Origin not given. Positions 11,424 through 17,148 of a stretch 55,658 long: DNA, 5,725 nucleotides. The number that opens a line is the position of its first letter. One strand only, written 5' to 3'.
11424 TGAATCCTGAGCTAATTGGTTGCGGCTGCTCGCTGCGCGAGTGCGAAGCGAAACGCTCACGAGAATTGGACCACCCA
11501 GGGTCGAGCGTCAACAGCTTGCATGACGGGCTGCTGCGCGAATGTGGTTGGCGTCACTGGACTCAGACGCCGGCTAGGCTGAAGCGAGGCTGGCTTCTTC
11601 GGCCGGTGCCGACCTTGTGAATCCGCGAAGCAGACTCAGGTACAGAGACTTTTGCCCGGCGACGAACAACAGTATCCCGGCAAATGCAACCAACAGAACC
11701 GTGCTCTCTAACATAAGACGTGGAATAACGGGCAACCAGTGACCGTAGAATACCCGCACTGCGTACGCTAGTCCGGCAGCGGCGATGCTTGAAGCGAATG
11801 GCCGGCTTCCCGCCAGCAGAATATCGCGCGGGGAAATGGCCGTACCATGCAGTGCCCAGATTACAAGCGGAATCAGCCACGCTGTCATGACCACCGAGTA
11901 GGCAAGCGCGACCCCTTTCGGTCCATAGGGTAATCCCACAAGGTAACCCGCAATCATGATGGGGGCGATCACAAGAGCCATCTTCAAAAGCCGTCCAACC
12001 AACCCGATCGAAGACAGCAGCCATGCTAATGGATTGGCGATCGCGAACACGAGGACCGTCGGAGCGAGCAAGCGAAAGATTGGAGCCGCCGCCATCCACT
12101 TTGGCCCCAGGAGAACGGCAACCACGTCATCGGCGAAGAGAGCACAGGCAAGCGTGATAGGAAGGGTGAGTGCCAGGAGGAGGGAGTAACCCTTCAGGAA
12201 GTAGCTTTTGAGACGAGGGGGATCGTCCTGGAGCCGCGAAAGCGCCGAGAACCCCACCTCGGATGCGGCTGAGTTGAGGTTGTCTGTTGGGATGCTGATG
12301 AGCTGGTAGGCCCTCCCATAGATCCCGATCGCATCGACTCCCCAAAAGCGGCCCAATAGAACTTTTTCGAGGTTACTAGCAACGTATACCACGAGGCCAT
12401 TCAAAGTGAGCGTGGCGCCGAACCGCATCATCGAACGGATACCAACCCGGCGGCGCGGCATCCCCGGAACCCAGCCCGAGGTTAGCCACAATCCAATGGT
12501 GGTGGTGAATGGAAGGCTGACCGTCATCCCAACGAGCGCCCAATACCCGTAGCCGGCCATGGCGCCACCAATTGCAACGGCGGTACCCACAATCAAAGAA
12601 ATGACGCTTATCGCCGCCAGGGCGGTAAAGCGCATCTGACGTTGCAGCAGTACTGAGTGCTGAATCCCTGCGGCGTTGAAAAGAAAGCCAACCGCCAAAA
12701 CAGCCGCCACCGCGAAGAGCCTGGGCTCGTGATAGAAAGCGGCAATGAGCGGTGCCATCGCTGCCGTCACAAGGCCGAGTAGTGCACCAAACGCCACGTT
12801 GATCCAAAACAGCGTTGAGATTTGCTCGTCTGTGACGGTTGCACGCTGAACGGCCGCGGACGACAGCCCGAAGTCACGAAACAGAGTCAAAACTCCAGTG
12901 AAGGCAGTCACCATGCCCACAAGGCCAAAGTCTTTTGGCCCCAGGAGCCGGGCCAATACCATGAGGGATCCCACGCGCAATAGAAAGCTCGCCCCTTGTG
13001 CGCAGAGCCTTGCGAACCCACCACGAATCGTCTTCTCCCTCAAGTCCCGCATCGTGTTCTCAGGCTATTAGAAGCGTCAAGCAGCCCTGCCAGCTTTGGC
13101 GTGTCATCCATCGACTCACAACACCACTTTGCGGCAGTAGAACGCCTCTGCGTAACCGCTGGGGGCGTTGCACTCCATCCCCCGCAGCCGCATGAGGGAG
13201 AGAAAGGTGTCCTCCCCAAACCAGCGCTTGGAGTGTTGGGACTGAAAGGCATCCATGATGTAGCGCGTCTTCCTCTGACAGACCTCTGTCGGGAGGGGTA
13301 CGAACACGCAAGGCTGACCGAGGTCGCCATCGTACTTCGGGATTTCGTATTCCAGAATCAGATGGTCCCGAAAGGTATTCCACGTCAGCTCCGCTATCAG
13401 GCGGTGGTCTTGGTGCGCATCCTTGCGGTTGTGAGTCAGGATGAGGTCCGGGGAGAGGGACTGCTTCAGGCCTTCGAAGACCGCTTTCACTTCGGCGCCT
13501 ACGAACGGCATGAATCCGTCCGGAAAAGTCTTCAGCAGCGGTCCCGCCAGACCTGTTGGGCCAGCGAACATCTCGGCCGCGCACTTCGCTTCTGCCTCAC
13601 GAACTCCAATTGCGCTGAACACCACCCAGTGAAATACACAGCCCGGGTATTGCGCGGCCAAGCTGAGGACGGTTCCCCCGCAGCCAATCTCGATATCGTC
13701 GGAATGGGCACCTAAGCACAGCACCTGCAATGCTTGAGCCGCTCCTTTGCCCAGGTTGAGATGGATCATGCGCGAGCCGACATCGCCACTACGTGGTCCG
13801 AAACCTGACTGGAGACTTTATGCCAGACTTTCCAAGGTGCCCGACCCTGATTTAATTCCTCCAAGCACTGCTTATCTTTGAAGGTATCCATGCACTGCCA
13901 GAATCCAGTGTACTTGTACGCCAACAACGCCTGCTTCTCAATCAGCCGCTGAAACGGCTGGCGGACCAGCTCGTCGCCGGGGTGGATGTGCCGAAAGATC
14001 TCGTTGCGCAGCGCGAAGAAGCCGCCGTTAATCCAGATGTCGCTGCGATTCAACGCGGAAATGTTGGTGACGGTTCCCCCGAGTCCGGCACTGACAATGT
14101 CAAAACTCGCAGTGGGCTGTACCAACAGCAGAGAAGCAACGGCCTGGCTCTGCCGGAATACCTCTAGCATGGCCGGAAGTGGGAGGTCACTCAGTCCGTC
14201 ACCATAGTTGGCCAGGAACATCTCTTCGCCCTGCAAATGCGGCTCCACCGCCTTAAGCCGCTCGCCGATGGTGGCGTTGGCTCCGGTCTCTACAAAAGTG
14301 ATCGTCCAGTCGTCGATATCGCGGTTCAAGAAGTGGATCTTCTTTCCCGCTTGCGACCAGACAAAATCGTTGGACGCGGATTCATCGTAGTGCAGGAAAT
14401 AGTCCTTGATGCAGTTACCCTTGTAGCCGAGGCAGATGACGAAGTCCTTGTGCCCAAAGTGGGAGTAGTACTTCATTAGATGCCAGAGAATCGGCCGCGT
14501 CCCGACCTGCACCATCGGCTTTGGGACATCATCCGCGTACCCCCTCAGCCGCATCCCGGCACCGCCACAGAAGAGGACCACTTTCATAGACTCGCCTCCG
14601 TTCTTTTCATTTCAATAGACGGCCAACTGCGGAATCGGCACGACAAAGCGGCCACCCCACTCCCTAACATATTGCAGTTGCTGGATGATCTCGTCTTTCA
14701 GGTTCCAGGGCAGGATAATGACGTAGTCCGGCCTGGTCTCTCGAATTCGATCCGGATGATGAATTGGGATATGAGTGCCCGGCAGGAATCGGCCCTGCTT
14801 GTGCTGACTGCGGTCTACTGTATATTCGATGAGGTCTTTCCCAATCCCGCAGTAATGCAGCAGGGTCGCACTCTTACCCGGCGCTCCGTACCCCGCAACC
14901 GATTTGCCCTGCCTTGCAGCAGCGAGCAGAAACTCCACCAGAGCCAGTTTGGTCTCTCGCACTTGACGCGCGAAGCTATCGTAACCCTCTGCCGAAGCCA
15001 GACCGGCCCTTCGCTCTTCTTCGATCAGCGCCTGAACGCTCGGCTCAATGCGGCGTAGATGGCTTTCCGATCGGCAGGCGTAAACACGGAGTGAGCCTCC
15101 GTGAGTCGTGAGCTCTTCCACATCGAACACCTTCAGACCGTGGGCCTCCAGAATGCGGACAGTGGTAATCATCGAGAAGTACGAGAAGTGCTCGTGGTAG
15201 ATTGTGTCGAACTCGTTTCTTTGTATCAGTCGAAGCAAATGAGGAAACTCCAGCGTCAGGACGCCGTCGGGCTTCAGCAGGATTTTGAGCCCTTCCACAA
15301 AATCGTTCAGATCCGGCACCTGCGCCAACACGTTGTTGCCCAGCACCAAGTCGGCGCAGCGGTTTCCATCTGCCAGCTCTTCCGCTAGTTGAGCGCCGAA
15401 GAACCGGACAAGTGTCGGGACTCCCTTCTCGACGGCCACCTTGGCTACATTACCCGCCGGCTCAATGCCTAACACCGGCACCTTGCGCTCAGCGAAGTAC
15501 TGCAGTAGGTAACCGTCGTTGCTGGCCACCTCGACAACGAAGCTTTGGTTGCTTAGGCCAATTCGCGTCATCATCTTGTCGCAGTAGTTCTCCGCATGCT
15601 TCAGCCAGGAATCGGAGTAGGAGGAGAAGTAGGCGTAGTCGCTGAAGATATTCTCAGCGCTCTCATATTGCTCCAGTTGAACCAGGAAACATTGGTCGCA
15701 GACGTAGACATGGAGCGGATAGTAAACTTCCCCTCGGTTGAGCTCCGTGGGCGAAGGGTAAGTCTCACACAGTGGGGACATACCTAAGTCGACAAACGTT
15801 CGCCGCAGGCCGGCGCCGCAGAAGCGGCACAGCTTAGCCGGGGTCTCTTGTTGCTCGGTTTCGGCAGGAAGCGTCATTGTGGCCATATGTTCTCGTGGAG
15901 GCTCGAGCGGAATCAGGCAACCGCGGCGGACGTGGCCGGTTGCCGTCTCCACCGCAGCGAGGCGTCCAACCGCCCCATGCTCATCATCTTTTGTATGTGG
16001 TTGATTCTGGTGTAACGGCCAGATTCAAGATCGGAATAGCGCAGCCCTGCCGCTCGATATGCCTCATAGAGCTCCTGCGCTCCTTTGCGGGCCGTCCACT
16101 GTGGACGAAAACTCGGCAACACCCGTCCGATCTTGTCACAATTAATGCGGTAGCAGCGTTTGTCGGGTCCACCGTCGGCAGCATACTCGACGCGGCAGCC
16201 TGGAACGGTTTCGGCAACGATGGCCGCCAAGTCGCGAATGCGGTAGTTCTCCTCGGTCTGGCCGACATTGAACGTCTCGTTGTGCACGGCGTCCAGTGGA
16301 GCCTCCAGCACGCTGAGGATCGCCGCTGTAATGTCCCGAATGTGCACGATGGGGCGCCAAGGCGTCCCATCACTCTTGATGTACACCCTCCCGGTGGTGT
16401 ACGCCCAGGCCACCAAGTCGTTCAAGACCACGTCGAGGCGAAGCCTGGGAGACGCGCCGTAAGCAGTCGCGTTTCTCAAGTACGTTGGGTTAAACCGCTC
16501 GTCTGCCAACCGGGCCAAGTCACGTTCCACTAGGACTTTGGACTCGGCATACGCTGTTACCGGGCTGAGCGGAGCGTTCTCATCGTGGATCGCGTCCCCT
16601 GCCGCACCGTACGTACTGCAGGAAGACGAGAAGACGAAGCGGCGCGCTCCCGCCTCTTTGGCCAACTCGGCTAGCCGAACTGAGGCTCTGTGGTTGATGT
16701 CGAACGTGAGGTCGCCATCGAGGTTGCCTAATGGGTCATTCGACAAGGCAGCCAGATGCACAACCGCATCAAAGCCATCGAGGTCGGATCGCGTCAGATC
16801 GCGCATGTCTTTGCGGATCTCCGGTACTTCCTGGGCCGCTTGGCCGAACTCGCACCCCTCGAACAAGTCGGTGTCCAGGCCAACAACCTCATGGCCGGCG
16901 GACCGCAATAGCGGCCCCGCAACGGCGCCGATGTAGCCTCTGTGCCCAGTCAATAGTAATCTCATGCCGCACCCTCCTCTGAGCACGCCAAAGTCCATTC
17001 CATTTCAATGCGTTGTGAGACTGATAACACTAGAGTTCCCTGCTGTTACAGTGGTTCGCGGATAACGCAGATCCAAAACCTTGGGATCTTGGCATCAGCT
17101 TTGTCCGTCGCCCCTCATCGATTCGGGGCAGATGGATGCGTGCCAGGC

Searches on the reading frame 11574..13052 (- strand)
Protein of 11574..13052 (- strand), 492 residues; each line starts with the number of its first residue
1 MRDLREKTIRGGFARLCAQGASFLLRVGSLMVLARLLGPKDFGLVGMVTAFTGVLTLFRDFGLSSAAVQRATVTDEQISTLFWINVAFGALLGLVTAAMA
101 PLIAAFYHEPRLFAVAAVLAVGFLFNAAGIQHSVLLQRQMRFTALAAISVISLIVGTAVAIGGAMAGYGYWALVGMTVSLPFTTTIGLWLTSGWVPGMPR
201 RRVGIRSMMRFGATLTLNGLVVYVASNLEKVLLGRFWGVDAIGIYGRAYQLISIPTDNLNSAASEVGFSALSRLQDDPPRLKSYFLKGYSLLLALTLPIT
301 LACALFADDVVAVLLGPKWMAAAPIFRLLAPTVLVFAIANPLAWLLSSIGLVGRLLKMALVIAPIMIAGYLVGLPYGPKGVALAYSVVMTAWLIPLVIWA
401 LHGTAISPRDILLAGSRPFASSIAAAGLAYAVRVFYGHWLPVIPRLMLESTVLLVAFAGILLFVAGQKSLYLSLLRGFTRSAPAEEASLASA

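Call 67: search_protein_families(library=pfam, proteins=[window:11574-13052:-], max_evalue=0.00001)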
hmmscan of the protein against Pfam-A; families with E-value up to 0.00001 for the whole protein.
window:11574-13052:- (492 aa): 2 families
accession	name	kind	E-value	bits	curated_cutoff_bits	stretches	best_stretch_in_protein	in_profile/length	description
PF13440.11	Polysacc_synt_3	-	3.2e-82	276.5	23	1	32-323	1-292/293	Polysaccharide biosynthesis protein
PF01943.22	Polysacc_synt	-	6.9e-42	144.2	28.2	1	10-274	3-273/274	Polysaccharide biosynthesis protein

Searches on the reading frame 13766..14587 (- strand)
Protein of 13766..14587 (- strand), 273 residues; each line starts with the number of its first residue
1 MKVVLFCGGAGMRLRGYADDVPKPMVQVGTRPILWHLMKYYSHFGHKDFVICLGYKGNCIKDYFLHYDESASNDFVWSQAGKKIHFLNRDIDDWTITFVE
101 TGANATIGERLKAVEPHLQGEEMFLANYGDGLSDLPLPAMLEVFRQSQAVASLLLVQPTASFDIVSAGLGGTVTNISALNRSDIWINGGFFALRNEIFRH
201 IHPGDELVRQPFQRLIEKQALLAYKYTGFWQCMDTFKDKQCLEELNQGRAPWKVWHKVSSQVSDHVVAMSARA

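Call 67: search_protein_families(library=pfam, proteins=[window:13766-14587:-], max_evalue=0.00001)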
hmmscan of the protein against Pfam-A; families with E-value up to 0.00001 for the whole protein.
window:13766-14587:- (273 aa): 0 families

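Call 68: search_protein_families(library=ncbifam, proteins=[window:13766-14587:-], max_evalue=0.00001)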
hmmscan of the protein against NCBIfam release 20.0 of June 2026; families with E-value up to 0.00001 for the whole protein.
window:13766-14587:- (273 aa): 9 families
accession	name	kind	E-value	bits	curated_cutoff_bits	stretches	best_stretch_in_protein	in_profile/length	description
TIGR02623.1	G1P_cyt_trans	equivalog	1.9e-65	220.8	300.25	1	1-255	1-255/255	glucose-1-phosphate cytidylyltransferase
TIGR03992.1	Arch_glmU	subfamily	1.7e-16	60.1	292.1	1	1-68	1-68/393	bifunctional sugar-1-phosphate nucleotidylyltransferase/acetyltransferase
NF052502.1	man1P_GTase_Rv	exception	1.5e-14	53.6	440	1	3-64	3-64/352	mannose-1-phosphate guanylyltransferase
NF041313.1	UDPGP_AglF_Halo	equivalog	3.6e-14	52.8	400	1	1-64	1-64/234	UTP--glucose-1-phosphate uridylyltransferase AglF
NF049965.1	GlMnHpPGnyltfHddC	equivalog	2e-13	50.5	300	1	1-65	1-65/221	D-glycero-D-manno-heptose 1-phosphate guanosyltransferase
NF045761.1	NAMPUrTaseMurU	equivalog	6.9e-13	49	250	1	1-64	1-64/226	N-acetylmuramate alpha-1-phosphate uridylyltransferase MurU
TIGR01208.1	rmlA_long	equivalog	1.7e-06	27.2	320.25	0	2-63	1-63/353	glucose-1-phosphate thymidylyltransferase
TIGR01099.1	galU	equivalog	5.4e-06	26.2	326.8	1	1-158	2-158/261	UTP--glucose-1-phosphate uridylyltransferase GalU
NF041135.1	IPPtranDIPPsyn_Thcocales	equivalog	9.9e-06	24.8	580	0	1-65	1-61/419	bifunctional L-myo-inositol-1-phosphate cytidylyltransferase/CDP-L-myo-inositol myo-inositolphosphotransferase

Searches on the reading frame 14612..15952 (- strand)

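Call 66: search_protein_families(library=pfam, proteins=[window:14612-15952:-], max_evalue=0.00001)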
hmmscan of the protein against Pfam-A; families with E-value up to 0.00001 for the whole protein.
window:14612-15952:- (446 aa): 4 families
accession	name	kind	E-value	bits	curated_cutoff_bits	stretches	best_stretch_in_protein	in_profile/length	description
PF08484.17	Methyltransf_14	-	1.5e-66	223.6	23.5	1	283-441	2-160/160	C-methyltransferase C-terminal domain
PF08421.16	Methyltransf_13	-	3.1e-22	78.9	31.3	1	42-103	1-62/62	Putative zinc binding domain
PF13489.12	Methyltransf_23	-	1e-12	48.5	27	1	119-275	4-161/164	Methyltransferase domain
PF08242.18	Methyltransf_12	-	3.2e-06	28.2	30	1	140-232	1-98/98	Methyltransferase domain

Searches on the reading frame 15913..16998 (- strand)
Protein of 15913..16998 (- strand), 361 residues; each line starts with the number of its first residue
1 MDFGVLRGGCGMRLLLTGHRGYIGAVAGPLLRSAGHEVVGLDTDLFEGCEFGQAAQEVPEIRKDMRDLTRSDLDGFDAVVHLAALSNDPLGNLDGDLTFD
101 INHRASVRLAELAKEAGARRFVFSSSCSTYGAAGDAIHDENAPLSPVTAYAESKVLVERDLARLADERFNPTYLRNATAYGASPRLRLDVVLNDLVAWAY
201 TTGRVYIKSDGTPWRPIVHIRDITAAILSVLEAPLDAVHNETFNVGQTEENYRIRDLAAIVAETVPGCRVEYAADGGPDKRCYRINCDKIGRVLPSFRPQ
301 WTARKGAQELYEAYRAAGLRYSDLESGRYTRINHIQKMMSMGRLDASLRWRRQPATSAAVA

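Call 66: search_protein_families(library=pfam, proteins=[window:15913-16998:-], max_evalue=0.00001)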
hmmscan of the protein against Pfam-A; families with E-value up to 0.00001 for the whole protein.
window:15913-16998:- (361 aa): 3 families
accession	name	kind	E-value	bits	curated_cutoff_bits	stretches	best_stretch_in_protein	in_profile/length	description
PF01370.27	Epimerase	-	1.2e-40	139.9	20.9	1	15-246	2-240/240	NAD dependent epimerase/dehydratase family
PF16363.11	GDP_Man_Dehyd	-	2.9e-15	57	27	1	15-249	1-259/332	GDP-mannose 4,6 dehydratase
PF04321.23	RmlD_sub_bind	-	1.1e-09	38.2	27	1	12-235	1-201/287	RmlD substrate binding domain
